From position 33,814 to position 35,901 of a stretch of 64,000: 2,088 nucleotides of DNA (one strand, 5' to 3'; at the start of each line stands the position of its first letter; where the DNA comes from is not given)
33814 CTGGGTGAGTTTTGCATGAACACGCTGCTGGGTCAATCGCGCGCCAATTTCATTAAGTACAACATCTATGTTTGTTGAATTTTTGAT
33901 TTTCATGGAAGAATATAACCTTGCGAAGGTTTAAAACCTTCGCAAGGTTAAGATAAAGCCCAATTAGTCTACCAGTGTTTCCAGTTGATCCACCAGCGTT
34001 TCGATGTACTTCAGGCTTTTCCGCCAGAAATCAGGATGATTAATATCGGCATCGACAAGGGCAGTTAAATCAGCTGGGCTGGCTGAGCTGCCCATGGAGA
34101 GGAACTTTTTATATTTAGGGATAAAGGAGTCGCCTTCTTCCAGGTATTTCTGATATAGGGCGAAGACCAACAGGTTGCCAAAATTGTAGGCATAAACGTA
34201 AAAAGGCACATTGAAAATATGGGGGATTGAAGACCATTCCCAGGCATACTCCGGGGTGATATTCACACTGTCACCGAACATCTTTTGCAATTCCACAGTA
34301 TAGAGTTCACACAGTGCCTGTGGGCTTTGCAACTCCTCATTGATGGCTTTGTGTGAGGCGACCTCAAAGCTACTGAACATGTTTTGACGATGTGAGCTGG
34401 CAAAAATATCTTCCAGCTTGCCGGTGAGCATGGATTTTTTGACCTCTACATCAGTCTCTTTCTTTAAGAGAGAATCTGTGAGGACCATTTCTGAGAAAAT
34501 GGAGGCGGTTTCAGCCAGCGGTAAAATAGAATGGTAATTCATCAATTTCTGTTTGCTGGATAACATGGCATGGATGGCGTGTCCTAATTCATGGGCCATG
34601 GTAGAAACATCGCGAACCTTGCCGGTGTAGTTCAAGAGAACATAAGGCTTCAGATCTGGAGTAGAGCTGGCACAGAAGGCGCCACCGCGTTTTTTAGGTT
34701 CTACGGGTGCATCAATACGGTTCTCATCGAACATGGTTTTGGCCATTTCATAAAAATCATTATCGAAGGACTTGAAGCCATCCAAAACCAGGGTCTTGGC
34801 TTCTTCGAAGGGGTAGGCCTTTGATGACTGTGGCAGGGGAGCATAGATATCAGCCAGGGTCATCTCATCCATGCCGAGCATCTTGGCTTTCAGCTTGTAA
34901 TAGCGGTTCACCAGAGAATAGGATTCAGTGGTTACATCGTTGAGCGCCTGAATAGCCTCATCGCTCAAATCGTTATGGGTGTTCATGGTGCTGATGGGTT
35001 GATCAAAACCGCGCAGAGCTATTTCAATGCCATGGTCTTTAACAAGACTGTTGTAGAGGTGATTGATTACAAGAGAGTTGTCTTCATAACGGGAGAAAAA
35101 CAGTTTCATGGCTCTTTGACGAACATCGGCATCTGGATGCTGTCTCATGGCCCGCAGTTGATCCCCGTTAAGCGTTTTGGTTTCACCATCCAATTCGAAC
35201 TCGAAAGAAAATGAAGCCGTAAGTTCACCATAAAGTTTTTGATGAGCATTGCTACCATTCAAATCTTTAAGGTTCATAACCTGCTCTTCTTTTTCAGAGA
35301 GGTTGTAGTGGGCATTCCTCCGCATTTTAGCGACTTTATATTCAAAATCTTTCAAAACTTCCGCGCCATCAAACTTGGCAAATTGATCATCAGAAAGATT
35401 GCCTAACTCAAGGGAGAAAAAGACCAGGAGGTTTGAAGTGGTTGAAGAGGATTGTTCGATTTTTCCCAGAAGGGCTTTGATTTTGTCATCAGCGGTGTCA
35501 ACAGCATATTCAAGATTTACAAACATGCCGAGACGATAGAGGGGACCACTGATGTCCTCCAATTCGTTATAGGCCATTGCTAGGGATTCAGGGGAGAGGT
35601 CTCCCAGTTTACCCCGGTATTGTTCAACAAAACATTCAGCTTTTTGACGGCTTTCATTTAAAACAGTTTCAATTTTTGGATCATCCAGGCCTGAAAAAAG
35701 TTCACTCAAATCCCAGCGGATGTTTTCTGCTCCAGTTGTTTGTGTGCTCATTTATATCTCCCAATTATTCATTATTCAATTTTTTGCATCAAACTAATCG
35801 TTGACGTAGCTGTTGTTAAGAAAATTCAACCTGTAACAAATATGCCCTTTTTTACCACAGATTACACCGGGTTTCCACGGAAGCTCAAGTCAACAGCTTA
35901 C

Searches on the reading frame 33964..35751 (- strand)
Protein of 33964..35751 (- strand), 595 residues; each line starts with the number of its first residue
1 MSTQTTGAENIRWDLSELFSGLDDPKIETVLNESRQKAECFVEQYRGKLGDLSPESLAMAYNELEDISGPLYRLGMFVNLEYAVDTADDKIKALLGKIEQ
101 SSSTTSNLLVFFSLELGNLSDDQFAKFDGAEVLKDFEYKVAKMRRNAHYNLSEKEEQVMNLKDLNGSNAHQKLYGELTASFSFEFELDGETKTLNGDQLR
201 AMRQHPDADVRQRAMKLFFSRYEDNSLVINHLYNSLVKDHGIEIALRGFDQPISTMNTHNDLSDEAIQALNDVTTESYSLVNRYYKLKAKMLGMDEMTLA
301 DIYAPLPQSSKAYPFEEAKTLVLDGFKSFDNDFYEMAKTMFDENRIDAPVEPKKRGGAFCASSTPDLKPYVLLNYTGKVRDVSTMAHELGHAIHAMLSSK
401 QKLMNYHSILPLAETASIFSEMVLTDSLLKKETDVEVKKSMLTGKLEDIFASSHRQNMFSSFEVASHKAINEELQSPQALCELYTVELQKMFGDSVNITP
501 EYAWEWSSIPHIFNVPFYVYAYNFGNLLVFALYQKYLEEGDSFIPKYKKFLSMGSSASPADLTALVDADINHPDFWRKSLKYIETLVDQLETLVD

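Call 39: search_protein_families(library=pfam, proteins=[window:33964-35751:-], max_evalue=0.0001)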
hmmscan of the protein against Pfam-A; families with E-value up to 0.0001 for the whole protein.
window:33964-35751:- (595 aa): 2 families
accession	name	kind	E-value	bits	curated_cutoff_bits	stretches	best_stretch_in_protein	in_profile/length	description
PF01432.26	Peptidase_M3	-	7.2e-44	151.3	27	1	202-580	2-455/457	Peptidase family M3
PF08439.15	Peptidase_M3_N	-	7.8e-09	36.1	25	1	115-183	1-70/70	Oligopeptidase F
